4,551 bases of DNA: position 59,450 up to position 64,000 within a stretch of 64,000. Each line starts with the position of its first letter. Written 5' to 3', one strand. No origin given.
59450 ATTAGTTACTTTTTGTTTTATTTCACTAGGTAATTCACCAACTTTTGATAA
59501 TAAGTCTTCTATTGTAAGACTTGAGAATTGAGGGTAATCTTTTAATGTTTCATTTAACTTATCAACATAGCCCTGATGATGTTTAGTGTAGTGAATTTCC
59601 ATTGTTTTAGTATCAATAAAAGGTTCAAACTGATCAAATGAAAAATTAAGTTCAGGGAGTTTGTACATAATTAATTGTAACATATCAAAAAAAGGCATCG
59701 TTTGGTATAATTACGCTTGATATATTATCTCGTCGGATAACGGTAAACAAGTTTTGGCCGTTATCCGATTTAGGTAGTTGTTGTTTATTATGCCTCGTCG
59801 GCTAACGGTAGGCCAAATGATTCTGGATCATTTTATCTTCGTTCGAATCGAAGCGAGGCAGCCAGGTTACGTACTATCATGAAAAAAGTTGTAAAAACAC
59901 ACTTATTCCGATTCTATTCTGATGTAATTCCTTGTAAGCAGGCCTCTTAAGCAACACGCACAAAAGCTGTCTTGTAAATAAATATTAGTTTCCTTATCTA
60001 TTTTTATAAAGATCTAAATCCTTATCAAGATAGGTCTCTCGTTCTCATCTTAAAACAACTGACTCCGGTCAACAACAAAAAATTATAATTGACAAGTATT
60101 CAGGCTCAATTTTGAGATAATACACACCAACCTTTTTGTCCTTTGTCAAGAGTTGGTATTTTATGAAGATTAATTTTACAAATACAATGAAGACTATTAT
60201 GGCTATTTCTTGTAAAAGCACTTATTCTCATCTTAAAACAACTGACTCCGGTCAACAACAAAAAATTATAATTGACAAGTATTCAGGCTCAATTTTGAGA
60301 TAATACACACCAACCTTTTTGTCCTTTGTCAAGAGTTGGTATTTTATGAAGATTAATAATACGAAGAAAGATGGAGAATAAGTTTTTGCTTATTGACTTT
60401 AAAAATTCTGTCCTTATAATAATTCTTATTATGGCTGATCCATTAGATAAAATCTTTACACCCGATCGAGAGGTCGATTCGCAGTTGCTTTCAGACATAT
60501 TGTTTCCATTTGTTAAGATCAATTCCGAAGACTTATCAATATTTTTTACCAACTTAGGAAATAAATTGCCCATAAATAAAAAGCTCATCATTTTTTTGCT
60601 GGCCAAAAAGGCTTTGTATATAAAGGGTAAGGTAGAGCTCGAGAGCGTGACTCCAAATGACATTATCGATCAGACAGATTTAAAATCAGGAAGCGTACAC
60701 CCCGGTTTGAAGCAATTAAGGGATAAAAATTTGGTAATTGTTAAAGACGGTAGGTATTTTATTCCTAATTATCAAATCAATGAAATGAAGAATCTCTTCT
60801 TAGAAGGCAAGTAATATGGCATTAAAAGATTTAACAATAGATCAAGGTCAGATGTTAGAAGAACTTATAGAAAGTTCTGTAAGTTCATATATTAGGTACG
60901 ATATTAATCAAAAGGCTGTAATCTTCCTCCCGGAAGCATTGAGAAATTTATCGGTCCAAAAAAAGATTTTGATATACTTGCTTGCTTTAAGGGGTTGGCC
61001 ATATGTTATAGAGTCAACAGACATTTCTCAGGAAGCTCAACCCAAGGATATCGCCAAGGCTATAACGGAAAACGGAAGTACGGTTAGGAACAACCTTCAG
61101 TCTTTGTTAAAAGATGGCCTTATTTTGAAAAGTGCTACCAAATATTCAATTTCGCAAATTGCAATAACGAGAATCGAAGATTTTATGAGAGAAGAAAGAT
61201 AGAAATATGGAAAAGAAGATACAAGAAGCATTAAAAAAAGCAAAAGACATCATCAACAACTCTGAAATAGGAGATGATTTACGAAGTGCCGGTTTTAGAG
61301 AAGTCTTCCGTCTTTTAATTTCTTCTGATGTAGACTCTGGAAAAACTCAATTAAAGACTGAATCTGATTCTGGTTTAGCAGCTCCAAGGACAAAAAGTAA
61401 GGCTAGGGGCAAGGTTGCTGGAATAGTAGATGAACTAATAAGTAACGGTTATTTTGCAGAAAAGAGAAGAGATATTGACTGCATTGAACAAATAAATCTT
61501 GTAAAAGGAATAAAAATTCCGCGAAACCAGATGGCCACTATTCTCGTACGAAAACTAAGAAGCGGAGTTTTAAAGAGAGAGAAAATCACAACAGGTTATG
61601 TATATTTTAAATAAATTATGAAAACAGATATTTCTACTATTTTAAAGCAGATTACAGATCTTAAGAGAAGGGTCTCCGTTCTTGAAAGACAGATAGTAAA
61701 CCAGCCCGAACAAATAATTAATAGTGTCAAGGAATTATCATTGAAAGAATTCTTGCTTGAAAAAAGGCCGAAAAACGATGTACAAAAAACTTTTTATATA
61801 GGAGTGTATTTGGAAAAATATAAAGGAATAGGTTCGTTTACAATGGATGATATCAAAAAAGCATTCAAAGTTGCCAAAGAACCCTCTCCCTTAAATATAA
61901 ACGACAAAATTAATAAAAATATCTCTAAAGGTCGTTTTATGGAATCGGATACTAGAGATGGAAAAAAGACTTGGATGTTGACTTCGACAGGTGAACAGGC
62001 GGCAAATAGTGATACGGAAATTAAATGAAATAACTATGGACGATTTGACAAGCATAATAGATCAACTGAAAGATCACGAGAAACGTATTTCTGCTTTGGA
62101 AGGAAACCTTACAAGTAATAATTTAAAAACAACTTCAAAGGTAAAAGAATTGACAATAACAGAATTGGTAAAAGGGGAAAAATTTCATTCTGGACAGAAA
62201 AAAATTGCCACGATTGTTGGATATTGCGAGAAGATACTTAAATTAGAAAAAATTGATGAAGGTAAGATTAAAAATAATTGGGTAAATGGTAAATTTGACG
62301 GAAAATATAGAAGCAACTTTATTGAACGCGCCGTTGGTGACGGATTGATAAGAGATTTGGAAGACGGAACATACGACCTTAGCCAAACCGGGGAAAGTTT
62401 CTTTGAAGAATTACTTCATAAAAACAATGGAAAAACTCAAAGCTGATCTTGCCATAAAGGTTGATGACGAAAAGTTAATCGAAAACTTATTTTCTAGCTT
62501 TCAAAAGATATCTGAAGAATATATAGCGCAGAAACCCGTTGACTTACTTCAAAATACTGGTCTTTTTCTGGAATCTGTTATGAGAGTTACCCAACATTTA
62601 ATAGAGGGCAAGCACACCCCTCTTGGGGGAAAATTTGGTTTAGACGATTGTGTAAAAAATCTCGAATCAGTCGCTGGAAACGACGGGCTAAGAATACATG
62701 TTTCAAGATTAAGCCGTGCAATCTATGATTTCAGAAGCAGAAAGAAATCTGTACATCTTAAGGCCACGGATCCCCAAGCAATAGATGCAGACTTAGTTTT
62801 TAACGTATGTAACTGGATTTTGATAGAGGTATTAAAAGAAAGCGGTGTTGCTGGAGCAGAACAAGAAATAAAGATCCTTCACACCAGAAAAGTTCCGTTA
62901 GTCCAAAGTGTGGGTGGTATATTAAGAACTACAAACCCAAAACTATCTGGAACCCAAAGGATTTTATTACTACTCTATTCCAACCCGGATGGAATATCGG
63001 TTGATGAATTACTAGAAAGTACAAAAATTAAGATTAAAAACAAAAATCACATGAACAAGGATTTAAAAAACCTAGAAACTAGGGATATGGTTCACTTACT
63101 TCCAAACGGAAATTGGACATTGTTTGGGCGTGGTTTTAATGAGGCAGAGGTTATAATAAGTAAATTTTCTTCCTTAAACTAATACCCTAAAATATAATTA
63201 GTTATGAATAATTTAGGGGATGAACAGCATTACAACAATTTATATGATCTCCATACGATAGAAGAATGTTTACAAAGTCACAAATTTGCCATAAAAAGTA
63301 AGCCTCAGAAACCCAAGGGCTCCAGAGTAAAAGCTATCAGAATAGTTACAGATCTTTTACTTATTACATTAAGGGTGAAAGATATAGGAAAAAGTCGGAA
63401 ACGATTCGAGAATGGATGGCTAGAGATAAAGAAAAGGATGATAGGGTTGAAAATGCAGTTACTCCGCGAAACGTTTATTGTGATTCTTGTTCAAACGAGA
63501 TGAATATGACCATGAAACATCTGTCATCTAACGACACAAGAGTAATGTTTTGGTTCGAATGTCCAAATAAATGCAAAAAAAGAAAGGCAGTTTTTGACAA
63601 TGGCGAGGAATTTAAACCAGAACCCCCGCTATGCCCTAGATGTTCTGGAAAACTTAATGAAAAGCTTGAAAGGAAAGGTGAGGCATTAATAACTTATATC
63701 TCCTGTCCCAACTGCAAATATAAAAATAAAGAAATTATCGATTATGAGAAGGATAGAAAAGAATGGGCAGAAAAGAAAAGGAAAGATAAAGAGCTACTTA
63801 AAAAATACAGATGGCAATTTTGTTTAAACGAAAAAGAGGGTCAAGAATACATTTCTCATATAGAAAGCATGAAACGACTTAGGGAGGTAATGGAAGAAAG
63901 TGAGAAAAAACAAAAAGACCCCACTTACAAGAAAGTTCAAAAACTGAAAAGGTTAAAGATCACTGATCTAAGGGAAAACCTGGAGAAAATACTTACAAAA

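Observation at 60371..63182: Tandem array of six small winged-helix-like genes in three paralog pairs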

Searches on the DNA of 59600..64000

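Call 57: search_rna_families(source=window, start=59600, end=64000, threshold=evalue, max_evalue=1)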
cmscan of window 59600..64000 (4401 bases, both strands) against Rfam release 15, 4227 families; matches with E-value up to 1: 2.
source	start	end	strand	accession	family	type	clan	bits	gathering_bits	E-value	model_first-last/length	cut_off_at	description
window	59791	59861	+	RF00005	tRNA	Gene; tRNA;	CL00001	54.2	29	4.7e-10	1-71/71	no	tRNA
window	61269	61372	+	RF01420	snoR113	Gene; snRNA; snoRNA; CD-box;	-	22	47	0.24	1-103/103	no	Small nucleolar RNA snoR113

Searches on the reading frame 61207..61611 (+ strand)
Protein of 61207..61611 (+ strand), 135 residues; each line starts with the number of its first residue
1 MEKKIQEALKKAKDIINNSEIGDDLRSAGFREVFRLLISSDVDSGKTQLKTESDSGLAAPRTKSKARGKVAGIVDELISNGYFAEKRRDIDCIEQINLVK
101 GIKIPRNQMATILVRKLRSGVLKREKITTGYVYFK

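Call 3: search_protein_families(library=pfam, proteins=[window:61207-61611:+], max_evalue=1)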
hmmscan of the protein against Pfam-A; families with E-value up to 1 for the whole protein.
window:61207-61611:+ (135 aa): 0 families

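Call 4: search_protein_families(library=padloc, proteins=[window:61207-61611:+], max_evalue=1)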
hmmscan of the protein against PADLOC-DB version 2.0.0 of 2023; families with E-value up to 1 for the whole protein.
window:61207-61611:+ (135 aa): 0 families

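Call 9: search_protein_families(library=phrogs, proteins=[window:61207-61611:+], max_evalue=1)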
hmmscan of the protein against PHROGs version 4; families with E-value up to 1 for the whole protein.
window:61207-61611:+ (135 aa): 1 family
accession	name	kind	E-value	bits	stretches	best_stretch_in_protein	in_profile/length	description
phrog_32764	-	unknown function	0.17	11.8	1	95-126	432-463/478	-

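Call 10: search_protein_families(library=ncbifam, proteins=[window:61207-61611:+], max_evalue=1)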
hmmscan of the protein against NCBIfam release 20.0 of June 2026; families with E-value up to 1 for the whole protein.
window:61207-61611:+ (135 aa): 0 families

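Call 12: find_encoding_contigs(protein=window:61207-61611:+, flank=10000, max_places=6)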
Protein window:61207-61611:+ (135 aa): 2 contigs read that carry it; 2 places shown.
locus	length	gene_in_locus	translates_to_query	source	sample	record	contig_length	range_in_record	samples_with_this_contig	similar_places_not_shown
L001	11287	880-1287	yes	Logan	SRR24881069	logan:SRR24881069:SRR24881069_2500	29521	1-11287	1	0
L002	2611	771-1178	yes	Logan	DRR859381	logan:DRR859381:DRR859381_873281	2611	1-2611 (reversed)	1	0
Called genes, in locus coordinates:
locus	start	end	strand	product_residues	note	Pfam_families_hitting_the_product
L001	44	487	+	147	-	-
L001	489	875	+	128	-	-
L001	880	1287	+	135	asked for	-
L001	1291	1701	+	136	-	-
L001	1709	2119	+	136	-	-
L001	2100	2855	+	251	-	-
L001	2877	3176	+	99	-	-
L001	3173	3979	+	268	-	-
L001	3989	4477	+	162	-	-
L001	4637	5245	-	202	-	PF01725:Ham1p_like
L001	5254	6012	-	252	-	PF00702:Hydrolase, PF13419:HAD_2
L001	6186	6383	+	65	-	-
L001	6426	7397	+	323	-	PF01966:HD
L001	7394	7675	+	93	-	-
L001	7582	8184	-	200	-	-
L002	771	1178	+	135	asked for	-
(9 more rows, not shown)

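Call 49: search_protein_families(library=pfam, alignment_id=A4, max_evalue=0.00001)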
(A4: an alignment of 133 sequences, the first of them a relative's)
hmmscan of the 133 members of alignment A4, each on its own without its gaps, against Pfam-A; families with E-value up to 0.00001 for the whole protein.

A. member 1, L001:3089-3976:+ (296 aa): 0 families

B. families by the number of members that match (of 133 scanned): 119 families (the first 25 are shown)
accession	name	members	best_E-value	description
PF02384.22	N6_Mtase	8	7.2e-71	N-6 DNA Methylase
PF01555.25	N6_N4_Mtase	6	1.3e-59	DNA methylase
PF01420.25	Methylase_S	6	3.1e-45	Type I restriction modification DNA specificity domain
PF04851.21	ResIII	6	1.8e-44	Type III restriction enzyme, res subunit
PF07669.17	Eco57I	6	1.1e-42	Eco57I restriction-modification methylase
PF12161.14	HsdM_N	5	1.9e-10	HsdM N-terminal domain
PF18766.7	SWI2_SNF2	4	2.5e-22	SWI2/SNF2 ATPase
PF00271.37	Helicase_C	4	4.3e-19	Helicase conserved C-terminal domain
PF00270.35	DEAD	4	2.5e-14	DEAD/DEAH box helicase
PF01170.24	UPF0020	4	2.9e-09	RMKL-like, methyltransferase domain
PF04471.18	Mrr_cat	3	5.1e-29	Restriction endonuclease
PF00293.34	NUDIX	3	1.3e-22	NUDIX domain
PF22722.2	NA-iREase1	3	3.5e-12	NACHT-associated inactive Restriction Endonuclease 1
PF07508.19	Recombinase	3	5.8e-12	Recombinase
PF08463.15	EcoEI_R_C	2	1.2e-27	EcoEI R protein C-terminal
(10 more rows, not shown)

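Call 74: search_solved_structures(query=A7, max_evalue=10, show_alignments=2)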
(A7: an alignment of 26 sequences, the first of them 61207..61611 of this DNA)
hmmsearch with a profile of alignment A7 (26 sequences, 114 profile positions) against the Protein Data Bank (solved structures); distinct sequences matched with E-value up to 10: 9.
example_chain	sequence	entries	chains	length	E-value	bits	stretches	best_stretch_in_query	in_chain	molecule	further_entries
1p6r_A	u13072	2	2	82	0.085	16.2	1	66-110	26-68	Penicillinase repressor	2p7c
2o03_A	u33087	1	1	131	0.12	15.7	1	61-110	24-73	probable Zinc uptake regulation protein FurB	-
4rs8_A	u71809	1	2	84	0.17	15.2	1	33-87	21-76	AspA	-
2d1h_A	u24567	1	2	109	0.25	14.7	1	80-108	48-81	109aa long hypothetical transcriptional regulator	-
5k1y_C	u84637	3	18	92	0.32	14.3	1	33-87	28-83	AspA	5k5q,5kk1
5k5o_A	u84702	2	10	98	0.33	14.3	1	33-87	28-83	AspA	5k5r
2k4b_A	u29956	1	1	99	0.53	13.6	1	82-110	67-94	Transcriptional regulator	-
1j22_A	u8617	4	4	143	0.68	13.3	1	12-68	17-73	ATP-dependent RNA helicase, putative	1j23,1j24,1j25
7n6g_1P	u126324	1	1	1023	1.1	12.6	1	42-101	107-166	HTH_9 domain-containing protein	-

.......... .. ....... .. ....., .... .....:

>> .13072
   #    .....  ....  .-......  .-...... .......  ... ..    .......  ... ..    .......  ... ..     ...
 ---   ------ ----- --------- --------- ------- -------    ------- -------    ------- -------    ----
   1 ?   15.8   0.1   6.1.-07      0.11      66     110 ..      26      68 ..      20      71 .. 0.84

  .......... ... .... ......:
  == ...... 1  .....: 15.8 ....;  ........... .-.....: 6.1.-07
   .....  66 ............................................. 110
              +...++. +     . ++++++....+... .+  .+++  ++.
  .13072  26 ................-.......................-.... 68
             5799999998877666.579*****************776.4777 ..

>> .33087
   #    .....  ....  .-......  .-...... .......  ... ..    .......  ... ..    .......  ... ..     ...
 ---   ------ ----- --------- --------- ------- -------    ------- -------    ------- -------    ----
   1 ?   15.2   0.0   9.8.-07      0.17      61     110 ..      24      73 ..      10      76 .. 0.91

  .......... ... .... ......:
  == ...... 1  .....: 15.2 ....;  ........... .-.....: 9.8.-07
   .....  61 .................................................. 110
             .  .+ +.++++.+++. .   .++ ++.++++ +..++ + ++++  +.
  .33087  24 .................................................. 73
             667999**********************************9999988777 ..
